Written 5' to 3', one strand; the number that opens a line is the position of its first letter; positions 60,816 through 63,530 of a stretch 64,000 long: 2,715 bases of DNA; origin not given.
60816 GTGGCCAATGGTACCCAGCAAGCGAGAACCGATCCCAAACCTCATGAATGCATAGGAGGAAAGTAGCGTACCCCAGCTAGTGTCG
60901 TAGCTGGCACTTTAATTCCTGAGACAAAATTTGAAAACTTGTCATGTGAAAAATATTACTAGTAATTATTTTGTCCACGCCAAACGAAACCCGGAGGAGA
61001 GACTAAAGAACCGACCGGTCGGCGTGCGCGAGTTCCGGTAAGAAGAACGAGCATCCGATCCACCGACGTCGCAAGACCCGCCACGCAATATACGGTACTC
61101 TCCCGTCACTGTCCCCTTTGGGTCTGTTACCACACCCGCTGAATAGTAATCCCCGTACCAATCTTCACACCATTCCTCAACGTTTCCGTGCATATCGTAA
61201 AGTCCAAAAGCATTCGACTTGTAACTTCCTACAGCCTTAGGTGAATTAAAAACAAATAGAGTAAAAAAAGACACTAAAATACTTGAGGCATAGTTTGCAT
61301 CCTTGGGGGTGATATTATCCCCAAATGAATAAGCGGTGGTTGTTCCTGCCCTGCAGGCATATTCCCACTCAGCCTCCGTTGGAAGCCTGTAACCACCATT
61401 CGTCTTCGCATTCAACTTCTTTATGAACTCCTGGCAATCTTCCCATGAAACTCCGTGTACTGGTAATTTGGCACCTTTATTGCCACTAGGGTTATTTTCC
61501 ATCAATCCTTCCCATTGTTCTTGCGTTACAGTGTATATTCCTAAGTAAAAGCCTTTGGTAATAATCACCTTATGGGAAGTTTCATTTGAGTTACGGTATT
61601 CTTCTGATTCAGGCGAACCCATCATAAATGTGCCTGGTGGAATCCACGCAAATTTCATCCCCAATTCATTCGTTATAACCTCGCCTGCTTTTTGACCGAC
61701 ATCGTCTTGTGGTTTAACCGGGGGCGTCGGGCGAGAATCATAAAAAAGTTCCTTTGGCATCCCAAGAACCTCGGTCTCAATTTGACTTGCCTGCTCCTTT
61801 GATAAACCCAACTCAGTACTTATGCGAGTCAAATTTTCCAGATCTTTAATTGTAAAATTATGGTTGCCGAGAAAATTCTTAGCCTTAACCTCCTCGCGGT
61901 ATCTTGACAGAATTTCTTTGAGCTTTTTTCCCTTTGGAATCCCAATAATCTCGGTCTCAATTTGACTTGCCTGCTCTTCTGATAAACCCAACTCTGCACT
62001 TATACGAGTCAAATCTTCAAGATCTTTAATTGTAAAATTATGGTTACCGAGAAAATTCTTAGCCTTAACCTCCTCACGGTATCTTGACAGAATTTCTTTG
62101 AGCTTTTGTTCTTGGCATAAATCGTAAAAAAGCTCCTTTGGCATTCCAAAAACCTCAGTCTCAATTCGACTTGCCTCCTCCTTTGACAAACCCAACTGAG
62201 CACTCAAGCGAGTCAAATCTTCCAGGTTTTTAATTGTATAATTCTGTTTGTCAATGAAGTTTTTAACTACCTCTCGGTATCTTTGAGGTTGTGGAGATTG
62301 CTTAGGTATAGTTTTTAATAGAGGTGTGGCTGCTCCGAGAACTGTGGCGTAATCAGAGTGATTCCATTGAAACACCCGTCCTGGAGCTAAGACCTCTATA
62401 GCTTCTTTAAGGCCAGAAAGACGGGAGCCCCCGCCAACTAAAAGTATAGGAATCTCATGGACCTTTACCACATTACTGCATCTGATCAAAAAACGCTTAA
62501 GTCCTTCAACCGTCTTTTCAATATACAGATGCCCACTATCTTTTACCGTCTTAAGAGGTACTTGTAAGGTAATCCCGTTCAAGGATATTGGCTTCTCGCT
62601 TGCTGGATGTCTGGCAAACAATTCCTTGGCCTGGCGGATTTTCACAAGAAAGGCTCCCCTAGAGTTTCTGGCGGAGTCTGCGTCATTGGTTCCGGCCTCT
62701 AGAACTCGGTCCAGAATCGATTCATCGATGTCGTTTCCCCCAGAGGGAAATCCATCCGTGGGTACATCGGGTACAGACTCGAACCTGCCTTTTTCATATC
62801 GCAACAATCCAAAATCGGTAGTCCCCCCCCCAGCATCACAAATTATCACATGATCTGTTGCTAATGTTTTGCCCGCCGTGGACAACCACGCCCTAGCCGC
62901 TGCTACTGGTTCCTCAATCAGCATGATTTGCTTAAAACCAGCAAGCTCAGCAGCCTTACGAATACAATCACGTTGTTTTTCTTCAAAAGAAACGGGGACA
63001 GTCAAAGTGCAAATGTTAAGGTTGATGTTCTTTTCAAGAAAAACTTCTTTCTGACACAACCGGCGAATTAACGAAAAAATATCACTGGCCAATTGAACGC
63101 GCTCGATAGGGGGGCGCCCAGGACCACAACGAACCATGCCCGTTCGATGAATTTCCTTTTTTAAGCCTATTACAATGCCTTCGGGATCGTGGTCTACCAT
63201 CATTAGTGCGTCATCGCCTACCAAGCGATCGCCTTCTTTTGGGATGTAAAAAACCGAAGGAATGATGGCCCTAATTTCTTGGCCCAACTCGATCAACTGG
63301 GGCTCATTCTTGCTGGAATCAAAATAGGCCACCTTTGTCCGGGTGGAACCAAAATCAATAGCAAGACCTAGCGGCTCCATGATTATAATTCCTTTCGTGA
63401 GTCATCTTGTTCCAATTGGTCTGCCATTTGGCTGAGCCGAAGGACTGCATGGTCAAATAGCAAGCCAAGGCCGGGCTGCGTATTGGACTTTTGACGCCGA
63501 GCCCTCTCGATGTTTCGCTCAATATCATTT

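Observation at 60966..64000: Hsp70 ATPase-domain / repeat / non-catalytic FGE-fold fusion with a coupled helical partner: candidate uncharacterised chaperone-like or sensor system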

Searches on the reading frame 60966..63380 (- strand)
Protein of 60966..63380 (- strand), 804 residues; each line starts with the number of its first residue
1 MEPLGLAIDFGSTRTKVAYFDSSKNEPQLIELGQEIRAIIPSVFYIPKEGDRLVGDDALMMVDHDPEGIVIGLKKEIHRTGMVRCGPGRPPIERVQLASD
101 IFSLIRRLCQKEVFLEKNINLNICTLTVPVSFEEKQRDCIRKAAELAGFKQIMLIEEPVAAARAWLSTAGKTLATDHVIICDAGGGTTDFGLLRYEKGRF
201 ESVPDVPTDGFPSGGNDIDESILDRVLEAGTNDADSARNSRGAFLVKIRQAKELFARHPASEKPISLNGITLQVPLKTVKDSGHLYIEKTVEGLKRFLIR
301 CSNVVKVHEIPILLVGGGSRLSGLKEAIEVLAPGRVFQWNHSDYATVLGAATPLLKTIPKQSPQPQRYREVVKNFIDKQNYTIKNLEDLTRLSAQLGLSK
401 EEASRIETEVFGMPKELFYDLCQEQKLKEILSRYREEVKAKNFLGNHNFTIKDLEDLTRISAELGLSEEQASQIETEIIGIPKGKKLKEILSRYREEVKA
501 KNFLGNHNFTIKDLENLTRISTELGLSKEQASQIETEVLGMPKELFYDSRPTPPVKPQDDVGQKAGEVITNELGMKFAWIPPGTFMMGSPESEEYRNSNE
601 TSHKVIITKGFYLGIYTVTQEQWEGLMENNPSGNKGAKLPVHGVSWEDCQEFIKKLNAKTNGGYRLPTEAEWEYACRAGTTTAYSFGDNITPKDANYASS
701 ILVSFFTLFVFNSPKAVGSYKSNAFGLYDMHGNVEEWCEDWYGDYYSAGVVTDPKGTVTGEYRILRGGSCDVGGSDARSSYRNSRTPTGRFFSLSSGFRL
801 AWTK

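Call 3: search_protein_families(library=pfam, proteins=[window:60966-63380:-], max_evalue=0.01)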
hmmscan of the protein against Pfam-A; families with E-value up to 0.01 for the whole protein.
window:60966-63380:- (804 aa): 7 families
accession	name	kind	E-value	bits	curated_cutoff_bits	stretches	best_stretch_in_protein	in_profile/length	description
PF03781.23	FGE-sulfatase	-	1.2e-43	150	23.3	1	578-802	6-255/255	Sulfatase-modifying factor enzyme 1-like domain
PF00012.26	HSP70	-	2.3e-20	72.8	20.6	1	112-351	126-369/599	Hsp70 protein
PF06723.19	MreB_Mbl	-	1.9e-09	37.3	27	1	104-330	77-295/327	MreB/Mbl protein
PF04545.22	Sigma70_r4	-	5e-05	23.2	24.1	0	457-477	23-43/50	Sigma-70, region 4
PF09186.17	DUF1949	-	0.00066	20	23.7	0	439-479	10-50/56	Domain of unknown function (DUF1949)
PF12844.13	HTH_19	-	0.0051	17.1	30.2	0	373-424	5-50/64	Helix-turn-helix domain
PF14450.12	FtsA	-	0.0054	17.5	31.8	0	180-349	2-127/127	Cell division protein FtsA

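Call 4: search_protein_families(library=ncbifam, proteins=[window:60966-63380:-], max_evalue=0.01)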
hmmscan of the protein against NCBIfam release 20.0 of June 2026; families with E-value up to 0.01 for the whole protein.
window:60966-63380:- (804 aa): 24 families
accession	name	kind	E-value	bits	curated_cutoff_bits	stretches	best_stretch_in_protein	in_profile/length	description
TIGR01991.1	HscA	equivalog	1.4e-30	106.3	708.55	1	6-351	2-356/600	Fe-S protein assembly chaperone HscA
NF051459.1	pyoverdine_PvdO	equivalog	2.7e-29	102.1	500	2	630-790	109-268/280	dihydropyoverdine dehydrogenase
NF003520.0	PRK05183.1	subfamily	3.5e-29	101.7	620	1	5-334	21-359/621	Fe-S protein assembly chaperone HscA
TIGR03440.2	egtB_TIGR03440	equivalog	1.1e-20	74.1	360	1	662-801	291-413/413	ergothioneine biosynthesis protein EgtB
TIGR03525.2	GldK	equivalog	5.4e-19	68.8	350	1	638-746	219-342/408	T9SS ring complex lipoprotein PorK/GldK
TIGR02350.1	prok_dnaK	equivalog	2.4e-18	65.8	822.55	1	7-254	4-259/596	molecular chaperone DnaK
NF001413.0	PRK00290.1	equivalog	3.2e-17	62.1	648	1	7-253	6-259/625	molecular chaperone DnaK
NF009946.0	PRK13410.1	equivalog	6.2e-17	61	1019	1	103-311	118-314/669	molecular chaperone DnaK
NF002399.0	PRK01433.1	equivalog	6.4e-14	51.5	743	1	96-329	120-329/595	Fe-S protein assembly chaperone HscA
NF009947.0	PRK13411.1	equivalog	6.6e-14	50.9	1002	1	112-351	126-371/662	molecular chaperone DnaK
TIGR02171.1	Fb_sc_TIGR02171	subfamily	2.4e-10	39.1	544.35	1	661-772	156-250/912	TIGR02171 family lipoprotein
NF053558.1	BeeR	equivalog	7e-10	38.4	530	1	123-329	102-305/349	BeeR family actin-like protein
NF041186.1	SenA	equivalog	1.1e-09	38.2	420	1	639-800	271-380/382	selenoneine synthase SenA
TIGR03524.1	GldJ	equivalog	5.6e-09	35.2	458.2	1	714-742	337-365/559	gliding motility lipoprotein GldJ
TIGR00904.1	mreB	subfamily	1.1e-08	34.6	365.75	1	105-329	87-301/334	MreB/Mrl family cell shape determining protein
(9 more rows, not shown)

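Call 6: find_encoding_contigs(protein=window:60966-63380:-, flank=10000, max_places=6)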
Protein window:60966-63380:- (804 aa): 2 contigs read that carry it; 2 places shown.
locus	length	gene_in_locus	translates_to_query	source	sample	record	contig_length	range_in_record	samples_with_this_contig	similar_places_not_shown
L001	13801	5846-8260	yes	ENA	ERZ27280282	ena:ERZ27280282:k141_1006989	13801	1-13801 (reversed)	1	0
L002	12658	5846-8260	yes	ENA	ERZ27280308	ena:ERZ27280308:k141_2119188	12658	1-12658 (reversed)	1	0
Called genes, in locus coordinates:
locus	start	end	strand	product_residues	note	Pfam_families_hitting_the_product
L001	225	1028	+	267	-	PF00226:DnaJ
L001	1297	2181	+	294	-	PF13529:Peptidase_C39_2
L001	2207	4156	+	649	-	PF00350:Dynamin_N, PF01926:MMR_HSR1 (faint)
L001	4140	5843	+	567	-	PF00350:Dynamin_N, PF01926:MMR_HSR1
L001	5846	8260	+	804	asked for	PF00012:HSP70, PF06723:MreB_Mbl, PF03781:FGE-sulfatase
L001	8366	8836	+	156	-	-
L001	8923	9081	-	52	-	-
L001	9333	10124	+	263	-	PF03781:FGE-sulfatase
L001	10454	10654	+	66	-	-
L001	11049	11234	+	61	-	PF12728:HTH_17 (weak)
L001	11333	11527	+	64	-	-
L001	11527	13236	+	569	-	PF13148:DUF3987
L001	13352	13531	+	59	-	PF12728:HTH_17 (weak)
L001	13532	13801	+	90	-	?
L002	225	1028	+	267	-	PF00226:DnaJ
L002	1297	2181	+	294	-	PF13529:Peptidase_C39_2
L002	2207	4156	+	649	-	PF00350:Dynamin_N, PF01926:MMR_HSR1 (faint)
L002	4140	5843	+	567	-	PF00350:Dynamin_N, PF01926:MMR_HSR1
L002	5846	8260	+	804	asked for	PF00012:HSP70, PF06723:MreB_Mbl, PF03781:FGE-sulfatase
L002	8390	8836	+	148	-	-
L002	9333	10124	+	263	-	PF03781:FGE-sulfatase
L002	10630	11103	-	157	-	-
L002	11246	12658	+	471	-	?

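Call 10: search_protein_families(library=padloc, proteins=[L001:225-1028:+, L001:1297-2181:+, L001:2207-4156:+, L001:4140-5843:+, L001:5846-8260:+, L001:8366-8836:+, L001:9333-10124:+], max_evalue=0.01)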
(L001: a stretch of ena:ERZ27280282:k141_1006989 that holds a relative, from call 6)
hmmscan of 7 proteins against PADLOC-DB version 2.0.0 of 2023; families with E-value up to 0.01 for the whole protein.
L001:225-1028:+ (267 aa): 0 families

L001:1297-2181:+ (294 aa): 0 families

L001:2207-4156:+ (649 aa): 3 families
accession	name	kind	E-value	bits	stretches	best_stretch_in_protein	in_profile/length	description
PDLC03841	LeoBC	-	5.6e-19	66.7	1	48-630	74-593/601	-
PDLC03842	LeoB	-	8.3e-07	26.2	1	307-618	273-561/568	-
PDLC00598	ZorA1|ZorA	-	0.00021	17.8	1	524-645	324-442/663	MotA/ExbB/TolQ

L001:4140-5843:+ (567 aa): 2 families
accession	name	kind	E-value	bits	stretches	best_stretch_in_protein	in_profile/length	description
PDLC03839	LeoA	-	1.6e-07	28.8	1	12-81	14-94/559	-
PDLC03841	LeoBC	-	2.2e-06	25.1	1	35-204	64-170/601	-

L001:5846-8260:+ (804 aa): 2 families
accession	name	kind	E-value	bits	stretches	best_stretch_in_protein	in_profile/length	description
PDLC04731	PDC-M61B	-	3.5e-07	27.3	1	155-322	329-506/588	-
PDLC04760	PDC-M64C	-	0.01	14.2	0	431-465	49-79/93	-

L001:8366-8836:+ (156 aa): 0 families

L001:9333-10124:+ (263 aa): 0 families

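Call 11: search_protein_families(library=pfam, proteins=[L001:225-1028:+, L001:1297-2181:+, L001:2207-4156:+, L001:4140-5843:+], max_evalue=0.01)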
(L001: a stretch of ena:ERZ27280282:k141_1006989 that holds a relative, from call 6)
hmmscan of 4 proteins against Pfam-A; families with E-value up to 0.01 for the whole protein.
L001:225-1028:+ (267 aa): 2 families
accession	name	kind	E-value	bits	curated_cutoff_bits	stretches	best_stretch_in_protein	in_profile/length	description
PF00226.36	DnaJ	-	4.6e-18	65.5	27.8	1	4-62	1-63/63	DnaJ domain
PF13717.11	Zn_ribbon_4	-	0.002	18.4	30.3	1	233-262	3-35/36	zinc-ribbon domain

L001:1297-2181:+ (294 aa): 2 families
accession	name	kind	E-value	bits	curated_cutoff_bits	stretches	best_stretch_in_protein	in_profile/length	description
PF13529.12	Peptidase_C39_2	-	4.5e-07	31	24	1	53-183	6-142/143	Peptidase_C39 like family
PF03412.21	Peptidase_C39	-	0.00022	21.5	22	1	52-117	4-65/133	Peptidase C39 family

L001:2207-4156:+ (649 aa): 3 families
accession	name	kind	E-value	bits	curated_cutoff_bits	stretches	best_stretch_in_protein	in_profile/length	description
PF00350.29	Dynamin_N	-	1.8e-18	67.6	27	1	54-221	1-167/168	Dynamin family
PF01926.29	MMR_HSR1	-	3.3e-06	27.6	21.9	1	54-207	2-99/113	50S ribosome-binding GTPase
PF00009.33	GTP_EFTU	-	0.0045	17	26.5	0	156-263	71-173/188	Elongation factor Tu GTP binding domain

L001:4140-5843:+ (567 aa): 5 families
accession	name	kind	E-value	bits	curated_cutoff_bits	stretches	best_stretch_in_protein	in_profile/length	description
PF00350.29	Dynamin_N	-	5.7e-18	65.9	27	1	51-188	1-137/168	Dynamin family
PF01926.29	MMR_HSR1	-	3.6e-10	40.4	21.9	1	50-200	1-97/113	50S ribosome-binding GTPase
PF02421.24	FeoB_N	-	0.0032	17.4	27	0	50-85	2-37/156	Ferrous iron transport protein B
PF03193.22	RsgA_GTPase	-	0.007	16.6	30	0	36-80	95-139/174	RsgA GTPase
PF04548.22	AIG1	-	0.0083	15.9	27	0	50-86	2-38/212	AIG1 family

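Call 50: search_solved_structures(query=L001:2207-4156:+, max_evalue=0.01)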
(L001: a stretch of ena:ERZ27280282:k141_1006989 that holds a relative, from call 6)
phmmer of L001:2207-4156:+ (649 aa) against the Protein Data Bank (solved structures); distinct sequences matched with E-value up to 0.01: 2.
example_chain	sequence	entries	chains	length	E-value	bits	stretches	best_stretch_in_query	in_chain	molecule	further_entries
6j72_A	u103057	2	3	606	7.2e-21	77.7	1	28-319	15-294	Isoniazid inducible gene protein IniA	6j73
2j68_A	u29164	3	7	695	5.8e-15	58.2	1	38-208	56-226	BACTERIAL DYNAMIN-LIKE PROTEIN | DYNAMIN FAMILY PROTEIN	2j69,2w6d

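Call 51: search_solved_structures(query=L001:4140-5843:+, max_evalue=0.01)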
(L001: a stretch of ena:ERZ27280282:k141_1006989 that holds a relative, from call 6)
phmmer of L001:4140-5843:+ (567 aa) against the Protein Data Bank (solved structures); distinct sequences matched with E-value up to 0.01: 6.
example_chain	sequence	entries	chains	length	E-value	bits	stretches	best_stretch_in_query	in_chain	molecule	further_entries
5owv_C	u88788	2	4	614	2.4e-10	42.8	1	12-163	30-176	GTP-binding protein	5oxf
5owv_A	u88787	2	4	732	0.00014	23.8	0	37-104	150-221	GTP-binding protein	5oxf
2j68_A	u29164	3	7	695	0.0043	18.8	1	43-94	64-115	BACTERIAL DYNAMIN-LIKE PROTEIN | DYNAMIN FAMILY PROTEIN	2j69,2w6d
6j72_A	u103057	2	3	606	0.0058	18.4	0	42-151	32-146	Isoniazid inducible gene protein IniA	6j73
7aoi_XL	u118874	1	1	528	0.0058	18.4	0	42-73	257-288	GTP-binding protein, putative,mt-EngA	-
6yxx_EA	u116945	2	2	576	0.0073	18.1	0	42-73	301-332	mt-EngA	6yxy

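Call 52: search_solved_structures(query=L001:1297-2181:+, max_evalue=1)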
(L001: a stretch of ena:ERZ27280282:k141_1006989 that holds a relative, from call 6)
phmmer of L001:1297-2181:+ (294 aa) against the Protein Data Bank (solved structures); distinct sequences matched with E-value up to 1: 1.
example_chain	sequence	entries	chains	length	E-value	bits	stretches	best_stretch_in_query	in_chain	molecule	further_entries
4u3w_A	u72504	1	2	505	0.13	14.4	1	114-159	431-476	2-aminomuconate 6-semialdehyde dehydrogenase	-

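Call 56: predict_structure(alignment_id=A3)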
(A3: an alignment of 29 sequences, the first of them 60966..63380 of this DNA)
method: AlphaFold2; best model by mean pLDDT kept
length: 804 residues; sequences in the alignment: 29
mean_pLDDT: 71.7   pTM: 0.52
mean pLDDT of the five models: 71.7, 70.6, 70.3, 69.5, 68.9
residues with pLDDT >= 90: 316; 70-90: 188; 50-70: 64; < 50: 236
segments of 3 or more residues with pLDDT < 50: 356-361, 549-644, 674-690, 692-804
pLDDT, mean of each block of 10 residues (from residue 1): 85 94 91 76 96 96 96 95 93 97 94 76 95 95 97 95 84 81 96 89 93 95 93 83 96 90 93 96 97 96 88 94 96 90 93 60 74 72 80 89 91 87 85 87 68 89 90 87 86 90 62 87 89 90 68 37 37 40 40 35 36 36 39 32 49 62 57 47 40 45 31 26 23 25 29 37 24 28 29 29 29
secondary structure, 60 per line:
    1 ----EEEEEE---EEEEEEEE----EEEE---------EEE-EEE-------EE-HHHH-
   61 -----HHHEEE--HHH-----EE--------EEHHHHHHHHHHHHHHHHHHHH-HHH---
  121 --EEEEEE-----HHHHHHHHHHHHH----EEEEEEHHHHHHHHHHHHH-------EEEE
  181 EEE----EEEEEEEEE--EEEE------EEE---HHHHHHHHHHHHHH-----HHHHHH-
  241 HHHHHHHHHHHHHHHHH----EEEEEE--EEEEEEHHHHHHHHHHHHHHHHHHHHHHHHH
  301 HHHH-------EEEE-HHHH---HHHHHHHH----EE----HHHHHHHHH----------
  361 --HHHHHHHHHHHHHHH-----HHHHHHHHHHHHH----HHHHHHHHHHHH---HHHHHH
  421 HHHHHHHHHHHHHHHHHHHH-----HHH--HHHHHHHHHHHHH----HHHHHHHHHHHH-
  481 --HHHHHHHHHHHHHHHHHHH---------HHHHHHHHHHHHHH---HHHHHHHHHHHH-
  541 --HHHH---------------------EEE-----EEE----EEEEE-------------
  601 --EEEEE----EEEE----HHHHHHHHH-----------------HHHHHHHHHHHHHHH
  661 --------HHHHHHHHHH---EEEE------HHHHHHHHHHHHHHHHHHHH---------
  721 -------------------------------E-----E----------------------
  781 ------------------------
elements in order (helices of 4 or more, strands of 3 or more residues): E5-10 E14-21 E26-29 E39-41 E43-45 H56-59 E69-71 H94-113 E123-128 H134-146 E151-156 H157-169 E177-183 E188-196 E199-202 E209-211 H215-228 H234-239 H241-257 E262-267 E270-275 H276-304 E312-315 H317-320 H324-331 H342-350 H363-377 H383-395 H400-411 H415-440 H451-463 H468-479 H483-501 H511-524 H528-539 H543-546 E568-570 E576-578 E583-587 E603-607 E612-615 H620-628 H646-660 H669-678 E682-685 H692-711

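Call 82: fold_search(model_id=the predicted structure, library=pdb)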
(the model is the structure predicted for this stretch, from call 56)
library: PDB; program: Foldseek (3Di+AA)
matches with E <= 10: 1267; with E <= 0.001: 508
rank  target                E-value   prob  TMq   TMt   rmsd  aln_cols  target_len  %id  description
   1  5obu                  2.5e-22  1.00  0.36  0.55   4.0       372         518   23  Mycoplasma genitalium DnaK deletion mutant lacking SBDalpha in complex with AMPPNP. (released 2018-05-09)
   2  5obw                  6.4e-22  1.00  0.36  0.73   4.6       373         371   23  Mycoplasma genitalium DnaK-NBD in complex with ATP (released 2018-05-09)
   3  5obx                  7.2e-22  1.00  0.35  0.72   4.5       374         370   24  Mycoplasma genitalium DnaK-NBD (released 2018-05-09)
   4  5oby                  7.5e-22  1.00  0.36  0.74   4.5       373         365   23  Mycoplasma genitalium DnaK-NBD in complex with AMP-PNP (released 2018-05-09)
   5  5obv                  7.9e-22  1.00  0.37  0.55   4.0       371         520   23  Mycoplasma genitalium DnaK deletion mutant lacking SBDalpha in complex with ADP and Pi. (released 2018-05-09)
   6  5exw_A                1.2e-20  1.00  0.36  0.71   4.3       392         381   21  Crystal structure of human GRP78 (70kDa heat shock protein 5 / BIP) ATPase domain in complex with 7-deaza-ATP (released 2016-06-15)
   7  3gl1_B                1.2e-20  1.00  0.36  0.71   4.9       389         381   22  Crystal structure of ATPase domain of Ssb1 chaperone, a member of the HSP70 family, from Saccharomyces cerevisiae (released 2009-03-24)
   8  3gl1_A                1.2e-20  1.00  0.34  0.66   5.2       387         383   22  Crystal structure of ATPase domain of Ssb1 chaperone, a member of the HSP70 family, from Saccharomyces cerevisiae (released 2009-03-24)
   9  2v7y                  1.3e-20  1.00  0.36  0.56   4.3       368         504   22  Crystal structure of the molecular chaperone DnaK from Geobacillus kaustophilus HTA426 in post-ATP hydrolysis state (released 2008-04-08)
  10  3qml_A                1.4e-20  1.00  0.36  0.71   4.6       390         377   22  The structural analysis of Sil1-Bip complex reveals the mechanism for Sil1 to function as a novel nucleotide exchange  (released 2011-06-29)
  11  5ey4_B                1.9e-20  1.00  0.36  0.71   4.4       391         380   21  Crystal structure of human GRP78 (70kDa heat shock protein 5 / BIP) ATPase domain in complex with 2'-deoxy-ATP (released 2016-06-15)
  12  3iuc_C                1.9e-20  1.00  0.36  0.70   4.4       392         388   21  Crystal structure of the human 70kDa heat shock protein 5 (BiP/GRP78) ATPase domain in complex with ADP (released 2009-09-22)
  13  3fe1_C                2.2e-20  1.00  0.36  0.70   4.7       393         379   21  Crystal structure of the human 70kDa heat shock protein 6 (Hsp70B') ATPase domain in complex with ADP and inorganic ph (released 2008-12-16)
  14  6s02_A                2.6e-20  1.00  0.36  0.72   4.2       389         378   21  Plasmodium falciparum Hsp70-x chaperone nucleotide binding domain - ADP bound state (released 2019-10-02)
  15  9a5j_A                2.9e-20  1.00  0.38  0.49   3.2       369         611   24  Integrative model of DNAK-GUDB by crosslinking MS and deep learning (released 2024-09-18)
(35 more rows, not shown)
